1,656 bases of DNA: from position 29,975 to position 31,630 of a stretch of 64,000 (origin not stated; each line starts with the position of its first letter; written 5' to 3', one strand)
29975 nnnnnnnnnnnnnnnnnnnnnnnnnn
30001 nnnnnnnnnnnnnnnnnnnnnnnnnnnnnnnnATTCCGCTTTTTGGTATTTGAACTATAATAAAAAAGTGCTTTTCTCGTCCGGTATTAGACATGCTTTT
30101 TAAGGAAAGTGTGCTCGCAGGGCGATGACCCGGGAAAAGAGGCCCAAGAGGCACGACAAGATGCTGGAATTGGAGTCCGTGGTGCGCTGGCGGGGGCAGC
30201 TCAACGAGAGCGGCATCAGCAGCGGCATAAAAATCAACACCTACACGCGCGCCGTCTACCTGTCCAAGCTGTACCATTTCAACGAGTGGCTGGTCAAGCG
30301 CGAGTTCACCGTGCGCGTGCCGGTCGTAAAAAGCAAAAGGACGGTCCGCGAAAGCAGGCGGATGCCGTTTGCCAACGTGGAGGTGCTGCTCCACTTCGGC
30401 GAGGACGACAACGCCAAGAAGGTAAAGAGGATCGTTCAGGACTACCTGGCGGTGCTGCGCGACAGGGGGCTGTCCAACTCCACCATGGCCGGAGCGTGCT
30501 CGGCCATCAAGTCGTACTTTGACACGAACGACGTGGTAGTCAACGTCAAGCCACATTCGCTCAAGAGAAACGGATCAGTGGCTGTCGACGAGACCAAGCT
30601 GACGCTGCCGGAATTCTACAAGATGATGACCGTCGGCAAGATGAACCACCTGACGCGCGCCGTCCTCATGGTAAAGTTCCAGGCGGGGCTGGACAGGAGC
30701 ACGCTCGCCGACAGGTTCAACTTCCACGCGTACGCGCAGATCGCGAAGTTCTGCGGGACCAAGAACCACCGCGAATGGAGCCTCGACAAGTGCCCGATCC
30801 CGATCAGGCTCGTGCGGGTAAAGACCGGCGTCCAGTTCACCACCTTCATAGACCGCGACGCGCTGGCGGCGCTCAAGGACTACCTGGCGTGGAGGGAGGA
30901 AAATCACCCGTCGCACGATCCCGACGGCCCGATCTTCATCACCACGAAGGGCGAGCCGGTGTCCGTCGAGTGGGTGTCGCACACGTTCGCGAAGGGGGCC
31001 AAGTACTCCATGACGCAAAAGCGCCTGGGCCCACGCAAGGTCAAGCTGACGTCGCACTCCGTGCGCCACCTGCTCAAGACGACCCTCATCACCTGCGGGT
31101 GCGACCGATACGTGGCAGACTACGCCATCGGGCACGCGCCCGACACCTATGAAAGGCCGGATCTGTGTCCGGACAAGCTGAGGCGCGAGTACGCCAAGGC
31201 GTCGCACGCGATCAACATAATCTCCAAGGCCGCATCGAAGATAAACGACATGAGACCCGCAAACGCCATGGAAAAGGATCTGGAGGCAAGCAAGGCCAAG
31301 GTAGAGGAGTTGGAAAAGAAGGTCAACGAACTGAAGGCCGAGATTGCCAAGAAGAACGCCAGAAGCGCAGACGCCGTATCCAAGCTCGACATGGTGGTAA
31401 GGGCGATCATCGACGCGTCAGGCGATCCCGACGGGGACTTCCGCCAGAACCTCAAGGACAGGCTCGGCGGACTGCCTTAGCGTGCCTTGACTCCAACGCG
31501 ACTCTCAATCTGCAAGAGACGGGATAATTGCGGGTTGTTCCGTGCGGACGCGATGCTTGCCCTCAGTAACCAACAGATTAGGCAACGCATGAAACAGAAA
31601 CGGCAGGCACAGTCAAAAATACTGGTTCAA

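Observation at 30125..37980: Integrase-linked accessory island between tbp and the DUF1512-like gene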

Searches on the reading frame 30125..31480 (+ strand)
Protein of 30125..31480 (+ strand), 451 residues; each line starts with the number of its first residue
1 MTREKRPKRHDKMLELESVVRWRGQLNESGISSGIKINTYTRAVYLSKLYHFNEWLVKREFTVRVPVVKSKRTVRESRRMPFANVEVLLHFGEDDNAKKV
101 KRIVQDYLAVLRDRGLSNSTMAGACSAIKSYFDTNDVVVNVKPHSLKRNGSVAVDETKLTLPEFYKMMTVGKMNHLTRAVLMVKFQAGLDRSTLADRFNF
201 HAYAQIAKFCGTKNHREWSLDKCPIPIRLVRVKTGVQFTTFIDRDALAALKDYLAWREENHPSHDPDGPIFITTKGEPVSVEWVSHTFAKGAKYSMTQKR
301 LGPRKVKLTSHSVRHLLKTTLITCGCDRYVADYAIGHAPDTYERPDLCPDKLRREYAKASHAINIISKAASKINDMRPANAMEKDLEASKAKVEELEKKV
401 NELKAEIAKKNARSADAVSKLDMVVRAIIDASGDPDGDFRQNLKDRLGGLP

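Call 4: search_protein_families(library=pfam, proteins=[window:30125-31480:+], max_evalue=0.01)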
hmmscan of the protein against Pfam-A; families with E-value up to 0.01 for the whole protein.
window:30125-31480:+ (451 aa): 2 families
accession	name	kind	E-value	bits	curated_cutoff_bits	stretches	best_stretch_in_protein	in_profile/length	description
PF00589.27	Phage_integrase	-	8.5e-08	32.6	27.1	1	229-338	58-157/172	Phage integrase family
PF02899.23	Phage_int_SAM_1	-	0.007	17.1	22.3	0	104-133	48-77/83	Phage integrase, N-terminal SAM-like domain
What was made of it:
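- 30125..31480 (+): Tyrosine integrase, 451 aa, psiM2/psiM100 type, with a C-terminal coiled coil. GC3 is 0.87. PF00589 32.6 bits (call 4).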

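Call 5: search_protein_families(library=ncbifam, proteins=[window:30125-31480:+], max_evalue=0.01)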
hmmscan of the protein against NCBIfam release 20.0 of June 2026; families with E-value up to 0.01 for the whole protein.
window:30125-31480:+ (451 aa): 6 families
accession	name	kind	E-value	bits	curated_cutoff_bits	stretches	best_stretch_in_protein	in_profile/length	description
NF040815.2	recomb_XerA_Arch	equivalog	2.9e-09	36.9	220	1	230-338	148-243/263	site-specific tyrosine recombinase/integron integrase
TIGR02224.1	recomb_XerC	equivalog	1.5e-08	34.4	335.15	1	99-337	43-265/295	tyrosine recombinase XerC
TIGR02225.1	recomb_XerD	equivalog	1.1e-05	25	329.6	1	96-338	37-263/290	site-specific tyrosine recombinase XerD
NF001399.0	PRK00283.1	subfamily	6.1e-05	22.4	279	1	98-338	50-272/300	tyrosine recombinase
NF003462.0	PRK05084.1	equivalog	0.0013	17.5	267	0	236-338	237-333/360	tyrosine recombinase XerS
TIGR04527.1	mycoplas_twoTM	subfamily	0.0086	15.8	125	0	356-412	56-107/248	MG_279/MG_280 family protein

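Call 6: search_protein_families(library=padloc, proteins=[window:30125-31480:+], max_evalue=0.1)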
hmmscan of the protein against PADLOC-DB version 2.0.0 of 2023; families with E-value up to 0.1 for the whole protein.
window:30125-31480:+ (451 aa): 3 families
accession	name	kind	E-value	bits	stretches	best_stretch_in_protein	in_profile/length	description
PDLC00249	LmuB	-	0.00065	16.5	1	329-418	168-257/565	AAA ATPase domain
PDLC02316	AbiEii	-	0.0074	13.7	1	93-173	83-159/314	AbiEii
PDLC03860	LmuB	-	0.011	12.3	1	350-427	195-272/565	-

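Call 7: search_protein_families(library=phrogs, proteins=[window:30125-31480:+], max_evalue=0.1)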
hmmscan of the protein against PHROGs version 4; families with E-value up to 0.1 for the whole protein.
window:30125-31480:+ (451 aa): 10 families
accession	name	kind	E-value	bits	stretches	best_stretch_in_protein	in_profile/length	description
phrog_1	-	integration and excision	2.4e-12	47.9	2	217-414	320-493/611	integrase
phrog_216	-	integration and excision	2.8e-08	34.2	1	230-358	115-223/301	integrase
phrog_492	-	unknown function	0.0095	17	1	359-420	43-98/195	-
phrog_6188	-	unknown function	0.036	15.5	1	367-429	50-112/125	-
phrog_368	-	unknown function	0.043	14.7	1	385-419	104-138/239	-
phrog_19260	-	unknown function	0.043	14.3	1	367-413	185-231/253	-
phrog_36693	-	unknown function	0.047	14.9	0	381-409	20-47/65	-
phrog_13113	-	unknown function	0.069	14.6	0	379-412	99-132/134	-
phrog_1660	-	head and packaging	0.072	13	1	355-424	126-197/405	PmgS-like head morphogenesis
phrog_2335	-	tail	0.087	11.6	0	358-436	71-149/1536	tail length tape measure protein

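Call 21: find_homologous_proteins(query=window:30125-31480:+)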
Query window:30125-31480:+ (451 aa): 152 proteins with E <= 0.001 among 8000 candidates; the best 120 are listed.
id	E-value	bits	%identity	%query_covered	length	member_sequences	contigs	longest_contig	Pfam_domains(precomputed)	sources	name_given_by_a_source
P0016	0.0e+0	1013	100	100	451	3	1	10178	PF00589.28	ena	-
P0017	7.0e-176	604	62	100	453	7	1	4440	PF00589.28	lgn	-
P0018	2.2e-170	585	59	100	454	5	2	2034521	PF00589.28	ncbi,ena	-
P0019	1.7e-166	573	59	100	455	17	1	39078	-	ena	-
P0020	2.9e-165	569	58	100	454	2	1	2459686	PF00589.28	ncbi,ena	-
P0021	4.4e-165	568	59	97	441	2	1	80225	PF00589.28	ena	-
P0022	1.7e-163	563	58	100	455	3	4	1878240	PF00589.28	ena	-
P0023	8.6e-161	554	59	100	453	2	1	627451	-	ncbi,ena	-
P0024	1.8e-160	553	57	100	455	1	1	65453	-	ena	-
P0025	5.5e-154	531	56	100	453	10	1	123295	-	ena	-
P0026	6.0e-154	531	57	100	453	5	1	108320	-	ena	-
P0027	6.5e-152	525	56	100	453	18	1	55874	PF00589.28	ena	-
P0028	4.8e-151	522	55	100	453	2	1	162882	PF00589.28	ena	-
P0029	6.3e-151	521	55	100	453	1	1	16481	PF00589.28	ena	-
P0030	6.6e-151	521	55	100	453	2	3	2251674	-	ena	-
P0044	9.4e-131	455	49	99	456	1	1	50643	PF00589.28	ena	-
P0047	3.4e-128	446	46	99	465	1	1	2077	PF00589.28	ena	-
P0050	1.5e-116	408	58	73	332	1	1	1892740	PF00589.28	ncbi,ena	-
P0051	1.5e-116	408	62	70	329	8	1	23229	PF00589.28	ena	-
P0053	4.0e-107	377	44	91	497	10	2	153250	PF00589.28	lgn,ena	-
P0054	1.5e-106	375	44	97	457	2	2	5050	PF00589.28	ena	-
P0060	5.4e-92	327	42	94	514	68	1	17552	PF00589.28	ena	-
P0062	6.5e-92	327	40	94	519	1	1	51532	PF00589.28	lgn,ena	-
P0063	1.1e-91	326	40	94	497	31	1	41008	PF00589.28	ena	-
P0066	4.9e-91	324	43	89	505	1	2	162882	PF00589.28,PF02899.24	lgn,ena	-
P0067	1.3e-90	323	39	94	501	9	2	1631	PF00589.28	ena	-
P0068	1.3e-90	323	38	94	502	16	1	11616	PF00589.28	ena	-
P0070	5.3e-90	321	38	98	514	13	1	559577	PF00589.28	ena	-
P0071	6.4e-90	320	40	91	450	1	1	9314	PF00589.28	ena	-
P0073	8.5e-90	320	39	94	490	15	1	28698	PF00589.28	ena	-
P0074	3.0e-89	318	39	94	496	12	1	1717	PF00589.28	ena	-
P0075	4.6e-89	318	38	99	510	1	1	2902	PF00589.28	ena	-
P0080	3.2e-88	315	43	90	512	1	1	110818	PF00589.28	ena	-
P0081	3.3e-88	315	41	97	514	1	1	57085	PF00589.28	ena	-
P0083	5.0e-88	314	40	92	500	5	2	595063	PF00589.28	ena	-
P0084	6.4e-88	314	41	94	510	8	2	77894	PF00589.28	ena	-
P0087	1.1e-87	313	40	90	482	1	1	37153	PF00589.28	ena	-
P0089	3.7e-87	311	41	97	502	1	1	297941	PF00589.28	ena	-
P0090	5.5e-87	311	42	80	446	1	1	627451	PF00589.28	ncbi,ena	-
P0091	6.5e-87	310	40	88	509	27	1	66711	PF00589.28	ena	-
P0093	8.4e-87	310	42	91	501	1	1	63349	PF00589.28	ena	-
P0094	1.3e-86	309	39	92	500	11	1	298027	PF00589.28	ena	-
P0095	1.9e-86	309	47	79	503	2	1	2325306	PF00589.28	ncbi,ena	-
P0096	2.1e-86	309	43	90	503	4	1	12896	PF00589.28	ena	-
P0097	3.3e-86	308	43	87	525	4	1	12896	PF00589.28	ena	-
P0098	1.5e-85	306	42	88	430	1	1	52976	PF00589.28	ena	-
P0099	1.6e-85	306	38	93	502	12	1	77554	PF00589.28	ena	-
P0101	4.4e-85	304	44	79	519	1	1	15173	PF00589.28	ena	-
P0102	6.6e-85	304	44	79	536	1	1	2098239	PF00589.28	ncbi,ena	-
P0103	7.0e-85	304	43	80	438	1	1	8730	PF00589.28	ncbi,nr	ncbi:MAG: tyrosine-type recombinase/integrase [Nitrosopumilaceae archaeon]|nr:tyrosine-type recombin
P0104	1.0e-84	303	38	94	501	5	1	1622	PF00589.28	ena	-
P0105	1.1e-84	303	44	79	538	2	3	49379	PF00589.28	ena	-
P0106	2.6e-84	302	37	94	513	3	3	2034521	PF00589.28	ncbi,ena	-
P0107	3.2e-84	302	43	79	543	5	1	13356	PF00589.28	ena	-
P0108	6.9e-84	300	42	87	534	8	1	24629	PF00589.28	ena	-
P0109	7.7e-84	300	41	91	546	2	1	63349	PF00589.28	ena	-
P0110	1.0e-83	300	38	97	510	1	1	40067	PF00589.28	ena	-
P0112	1.4e-83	299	41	92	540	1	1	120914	PF00589.28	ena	-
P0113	1.9e-83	299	44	79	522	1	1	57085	PF00589.28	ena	-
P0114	4.2e-83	298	41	88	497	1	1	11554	PF00589.28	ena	-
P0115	4.4e-83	298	42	78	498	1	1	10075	PF00589.28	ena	-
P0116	4.8e-83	298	39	89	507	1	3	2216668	PF00589.28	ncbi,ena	-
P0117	7.6e-83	297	41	80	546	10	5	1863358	PF00589.28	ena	-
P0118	8.7e-83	297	39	91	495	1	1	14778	PF00589.28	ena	-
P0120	1.2e-82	296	41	87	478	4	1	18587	PF00589.28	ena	-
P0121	1.2e-82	296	38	90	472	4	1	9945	PF00589.28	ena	-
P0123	2.3e-82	295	42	79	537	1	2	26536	PF00589.28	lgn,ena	-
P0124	2.3e-82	295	45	78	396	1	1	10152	PF00589.28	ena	-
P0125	2.4e-82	295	42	79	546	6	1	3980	PF00589.28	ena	-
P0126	2.4e-82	295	41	80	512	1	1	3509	PF00589.28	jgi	-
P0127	5.1e-82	294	44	78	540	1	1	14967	PF00589.28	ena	-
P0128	5.5e-82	294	42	79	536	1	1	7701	PF00589.28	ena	-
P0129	1.8e-81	292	40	94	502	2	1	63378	PF00589.28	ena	-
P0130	4.8e-81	291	39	88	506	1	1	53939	PF00589.28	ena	-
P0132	9.5e-81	290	38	90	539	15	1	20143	PF00589.28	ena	-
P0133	1.5e-80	289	40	94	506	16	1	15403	PF00589.28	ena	-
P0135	3.4e-80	288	38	93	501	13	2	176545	PF00589.28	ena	-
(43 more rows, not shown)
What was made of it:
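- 30125..31480 (+): At least 120 homologous clusters (call 21).
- Several paralogues occur per genome (call 21).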

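Call 28: find_related_loci(query=window:30125-31480:+, collection=viral_contigs, flank=10000)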
Query window:30125-31480:+ (451 aa) in viral_contigs; peptide patterns used: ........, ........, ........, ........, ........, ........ (x = any residue, [..] = any of these).
4 stretches matched a pattern, but none encodes a relative of the query by tblastn (E <= 1e-3).

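Call 29: find_encoding_contigs(protein=P0020, flank=10000, max_places=2)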
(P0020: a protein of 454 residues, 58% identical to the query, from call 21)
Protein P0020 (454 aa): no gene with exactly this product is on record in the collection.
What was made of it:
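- Tried and rejected: The look-up of integrase paralogue P0020, from the same genome, was not on record (call 29).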

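Call 30: find_encoding_contigs(protein=P0018, flank=10000, max_places=2)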
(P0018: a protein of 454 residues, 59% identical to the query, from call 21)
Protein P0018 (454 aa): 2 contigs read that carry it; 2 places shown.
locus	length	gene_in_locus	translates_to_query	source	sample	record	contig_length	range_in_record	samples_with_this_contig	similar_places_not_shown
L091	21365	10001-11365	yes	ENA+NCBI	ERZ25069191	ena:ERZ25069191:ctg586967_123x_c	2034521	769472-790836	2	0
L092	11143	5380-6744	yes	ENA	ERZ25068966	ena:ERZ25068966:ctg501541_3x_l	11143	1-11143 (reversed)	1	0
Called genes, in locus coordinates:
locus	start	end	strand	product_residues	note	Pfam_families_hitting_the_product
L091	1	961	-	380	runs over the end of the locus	PF01751:Toprim (weak), PF13155:Toprim_2 (faint), PF13662:Toprim_4 (weak)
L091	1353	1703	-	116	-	PF01521:Fe-S_biosyn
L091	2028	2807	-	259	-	PF00378:ECH_1, PF16113:ECH_2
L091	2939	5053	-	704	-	PF08442:ATP-grasp_2 (weak), PF13549:ATP-grasp_5, PF02629:CoA_binding, PF13380:CoA_binding_2, PF13607:Succ_CoA_lig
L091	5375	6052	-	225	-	PF00117:GATase, PF07722:Peptidase_C26 (weak)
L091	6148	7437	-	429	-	PF02812:ELFV_dehydrog_N, PF00208:ELFV_dehydrog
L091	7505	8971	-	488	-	PF03050:DDE_Tnp_IS66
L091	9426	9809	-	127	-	PF01022:HTH_5, PF21476:PF0610-like_N (weak)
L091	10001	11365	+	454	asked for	PF00589:Phage_integrase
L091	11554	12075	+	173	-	-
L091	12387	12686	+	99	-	-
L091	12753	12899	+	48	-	-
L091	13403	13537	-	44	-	-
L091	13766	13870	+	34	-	-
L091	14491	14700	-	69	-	-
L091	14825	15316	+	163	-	PF13011:LZ_Tnp_IS481 (weak), PF13384:HTH_23 (weak), PF13565:HTH_32, PF13592:HTH_33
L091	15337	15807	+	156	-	PF13358:DDE_3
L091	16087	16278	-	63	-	-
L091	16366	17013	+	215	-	-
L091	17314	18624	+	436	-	PF13613:HTH_Tnp_4 (faint), PF13359:DDE_Tnp_4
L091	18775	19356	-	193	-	-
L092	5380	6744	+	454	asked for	PF00589:Phage_integrase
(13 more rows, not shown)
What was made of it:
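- Another lies at a different locus in L091 (call 30).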

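Call 31: search_solved_structures(query=window:30125-31480:+, max_evalue=0.01, show_alignments=2)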
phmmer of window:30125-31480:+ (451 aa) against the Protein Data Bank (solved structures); distinct sequences matched with E-value up to 0.01: 0.

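Call 57: find_encoding_contigs(protein=P0019, flank=10000, max_places=2)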
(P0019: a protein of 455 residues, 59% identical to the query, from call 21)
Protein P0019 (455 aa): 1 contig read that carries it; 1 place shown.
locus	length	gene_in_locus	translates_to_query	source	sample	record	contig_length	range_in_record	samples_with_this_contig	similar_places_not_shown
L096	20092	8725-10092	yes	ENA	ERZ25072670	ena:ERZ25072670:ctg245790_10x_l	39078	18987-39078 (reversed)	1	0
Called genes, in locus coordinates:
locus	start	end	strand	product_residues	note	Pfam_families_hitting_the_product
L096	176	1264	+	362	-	PF13683:rve_3 (faint), PF00665:rve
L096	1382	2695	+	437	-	PF00999:Na_H_Exchanger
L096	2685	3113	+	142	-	-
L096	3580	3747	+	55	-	-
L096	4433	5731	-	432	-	PF01609:DDE_Tnp_1 (weak)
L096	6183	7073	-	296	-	-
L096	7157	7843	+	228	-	-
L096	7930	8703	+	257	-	PF07282:Cas12f1-like_TNB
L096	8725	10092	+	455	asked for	-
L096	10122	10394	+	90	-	-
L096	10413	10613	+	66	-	-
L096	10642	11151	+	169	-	-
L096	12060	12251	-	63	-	-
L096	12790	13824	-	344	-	-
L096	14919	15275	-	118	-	-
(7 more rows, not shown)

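Call 58: find_encoding_contigs(protein=P0022, flank=10000, max_places=3)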
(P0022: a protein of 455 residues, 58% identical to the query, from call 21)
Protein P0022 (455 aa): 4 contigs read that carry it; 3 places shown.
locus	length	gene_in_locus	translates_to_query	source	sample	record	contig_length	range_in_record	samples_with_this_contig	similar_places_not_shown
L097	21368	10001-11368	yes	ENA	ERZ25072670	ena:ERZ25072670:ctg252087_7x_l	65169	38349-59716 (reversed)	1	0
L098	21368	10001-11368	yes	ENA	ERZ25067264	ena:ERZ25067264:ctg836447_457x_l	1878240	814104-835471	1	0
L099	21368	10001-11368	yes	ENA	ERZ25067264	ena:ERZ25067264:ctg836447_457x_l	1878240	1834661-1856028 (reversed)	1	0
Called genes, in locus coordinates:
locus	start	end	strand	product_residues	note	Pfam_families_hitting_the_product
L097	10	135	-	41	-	-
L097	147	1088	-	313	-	PF13551:HTH_29 (weak), PF13565:HTH_32 (weak), PF13358:DDE_3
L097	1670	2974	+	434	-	PF01266:DAO, PF06039:Mqo (faint)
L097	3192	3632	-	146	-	-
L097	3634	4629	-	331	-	PF08068:DKCLD, PF01509:TruB_N, PF21238:Pus10_C (faint), PF01509:TruB_N (weak), PF16198:TruB_C_2, PF01472:PUA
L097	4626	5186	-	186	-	PF02224:Cytidylate_kin (weak), PF13189:Cytidylate_kin2, PF13238:AAA_18 (weak), PF13521:AAA_28 (faint), PF13671:AAA_33 (weak), PF13207:AAA_17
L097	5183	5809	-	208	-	PF01956:EMC3_TMCO1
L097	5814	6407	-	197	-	PF13238:AAA_18 (weak), PF13207:AAA_17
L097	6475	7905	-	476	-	PF10559:Plug_translocon, PF00344:SecY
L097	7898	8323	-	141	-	PF00828:Ribosomal_L27A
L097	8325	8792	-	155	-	PF00327:Ribosomal_L30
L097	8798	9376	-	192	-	PF00333:Ribosomal_S5, PF03719:Ribosomal_S5_C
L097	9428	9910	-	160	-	PF17144:Ribosomal_L5e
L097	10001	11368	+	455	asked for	PF00589:Phage_integrase (weak)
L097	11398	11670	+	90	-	-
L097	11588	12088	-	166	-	-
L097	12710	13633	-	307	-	-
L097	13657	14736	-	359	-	-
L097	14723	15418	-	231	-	-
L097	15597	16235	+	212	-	-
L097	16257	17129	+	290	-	PF17989:ALP_N (weak)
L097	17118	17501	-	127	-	-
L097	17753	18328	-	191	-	-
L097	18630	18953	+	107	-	-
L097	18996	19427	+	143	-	-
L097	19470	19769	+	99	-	-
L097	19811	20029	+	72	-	-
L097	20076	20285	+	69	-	-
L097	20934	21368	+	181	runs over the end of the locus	PF01844:HNH, PF14279:HNH_5 (weak)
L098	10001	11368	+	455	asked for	PF00589:Phage_integrase (weak)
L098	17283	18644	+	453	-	PF00589:Phage_integrase (weak)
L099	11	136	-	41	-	-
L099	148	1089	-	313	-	PF13551:HTH_29 (weak), PF13565:HTH_32, PF13358:DDE_3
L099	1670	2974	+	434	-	PF01266:DAO, PF06039:Mqo (faint)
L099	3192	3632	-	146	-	-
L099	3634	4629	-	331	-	PF08068:DKCLD, PF01509:TruB_N, PF21238:Pus10_C (faint), PF01509:TruB_N (weak), PF16198:TruB_C_2, PF01472:PUA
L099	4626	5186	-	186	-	PF02224:Cytidylate_kin (weak), PF13189:Cytidylate_kin2, PF13238:AAA_18 (weak), PF13521:AAA_28 (faint), PF13671:AAA_33 (weak), PF13207:AAA_17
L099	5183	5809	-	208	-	PF01956:EMC3_TMCO1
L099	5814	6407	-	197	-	PF13238:AAA_18 (weak), PF13207:AAA_17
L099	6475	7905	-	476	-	PF10559:Plug_translocon, PF00344:SecY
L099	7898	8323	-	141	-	PF00828:Ribosomal_L27A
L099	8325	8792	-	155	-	PF00327:Ribosomal_L30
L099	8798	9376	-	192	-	PF00333:Ribosomal_S5, PF03719:Ribosomal_S5_C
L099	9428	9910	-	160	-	PF17144:Ribosomal_L5e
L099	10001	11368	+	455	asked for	PF00589:Phage_integrase (weak)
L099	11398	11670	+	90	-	-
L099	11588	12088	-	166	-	-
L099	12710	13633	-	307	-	-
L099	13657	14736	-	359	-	-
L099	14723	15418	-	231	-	-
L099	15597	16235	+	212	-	-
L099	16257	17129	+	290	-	PF17989:ALP_N (weak)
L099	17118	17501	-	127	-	-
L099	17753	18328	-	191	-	-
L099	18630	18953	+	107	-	-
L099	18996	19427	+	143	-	-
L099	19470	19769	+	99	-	-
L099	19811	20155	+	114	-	-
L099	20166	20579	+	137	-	-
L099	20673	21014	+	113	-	-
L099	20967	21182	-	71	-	-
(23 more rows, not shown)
